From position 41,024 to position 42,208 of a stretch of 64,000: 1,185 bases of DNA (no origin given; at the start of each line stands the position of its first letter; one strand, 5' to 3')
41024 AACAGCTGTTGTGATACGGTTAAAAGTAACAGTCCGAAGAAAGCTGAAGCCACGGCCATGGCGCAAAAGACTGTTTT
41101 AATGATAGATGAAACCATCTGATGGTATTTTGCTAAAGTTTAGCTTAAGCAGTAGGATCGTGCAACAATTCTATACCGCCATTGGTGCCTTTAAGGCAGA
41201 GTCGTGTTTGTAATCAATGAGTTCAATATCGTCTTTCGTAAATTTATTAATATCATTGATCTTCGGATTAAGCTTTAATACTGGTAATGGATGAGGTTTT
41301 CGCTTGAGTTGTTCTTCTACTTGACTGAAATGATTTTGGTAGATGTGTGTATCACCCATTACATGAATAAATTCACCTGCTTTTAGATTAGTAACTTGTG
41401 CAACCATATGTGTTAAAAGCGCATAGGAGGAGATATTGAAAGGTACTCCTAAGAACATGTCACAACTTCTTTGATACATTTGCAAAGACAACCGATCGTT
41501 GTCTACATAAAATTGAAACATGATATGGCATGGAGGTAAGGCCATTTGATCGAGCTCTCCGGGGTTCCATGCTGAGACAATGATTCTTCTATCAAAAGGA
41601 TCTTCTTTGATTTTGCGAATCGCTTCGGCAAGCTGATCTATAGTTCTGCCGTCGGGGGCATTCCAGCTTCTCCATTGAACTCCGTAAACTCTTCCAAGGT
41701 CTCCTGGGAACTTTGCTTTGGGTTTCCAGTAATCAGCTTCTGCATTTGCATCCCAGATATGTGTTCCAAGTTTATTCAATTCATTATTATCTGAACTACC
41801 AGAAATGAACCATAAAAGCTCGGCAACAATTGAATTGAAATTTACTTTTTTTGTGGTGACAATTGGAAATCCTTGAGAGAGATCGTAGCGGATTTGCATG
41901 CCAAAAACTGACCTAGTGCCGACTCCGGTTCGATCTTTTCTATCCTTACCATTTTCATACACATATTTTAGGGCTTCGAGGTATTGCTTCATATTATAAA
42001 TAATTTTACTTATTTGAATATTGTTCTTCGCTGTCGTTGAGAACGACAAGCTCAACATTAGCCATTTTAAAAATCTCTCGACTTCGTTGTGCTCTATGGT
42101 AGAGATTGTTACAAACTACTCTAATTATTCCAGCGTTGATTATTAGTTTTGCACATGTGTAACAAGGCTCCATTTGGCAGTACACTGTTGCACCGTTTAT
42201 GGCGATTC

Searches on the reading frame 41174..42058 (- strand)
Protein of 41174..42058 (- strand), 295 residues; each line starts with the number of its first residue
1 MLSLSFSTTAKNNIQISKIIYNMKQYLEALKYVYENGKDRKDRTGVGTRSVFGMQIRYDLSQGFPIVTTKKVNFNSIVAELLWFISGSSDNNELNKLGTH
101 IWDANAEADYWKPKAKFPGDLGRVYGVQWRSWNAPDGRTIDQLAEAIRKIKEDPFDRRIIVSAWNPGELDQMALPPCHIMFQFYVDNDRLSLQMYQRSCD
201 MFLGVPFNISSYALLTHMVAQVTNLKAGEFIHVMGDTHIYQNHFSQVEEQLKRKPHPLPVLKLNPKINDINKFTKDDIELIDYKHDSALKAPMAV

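Call 78: search_protein_families(library=pfam, proteins=[window:41174-42058:-], max_evalue=0.00001)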
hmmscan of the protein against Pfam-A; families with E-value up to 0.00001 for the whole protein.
window:41174-42058:- (295 aa): 1 family
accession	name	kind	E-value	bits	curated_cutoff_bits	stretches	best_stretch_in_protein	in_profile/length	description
PF00303.24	Thymidylat_synt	-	2.8e-116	387.7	24.3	1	24-295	1-266/266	Thymidylate synthase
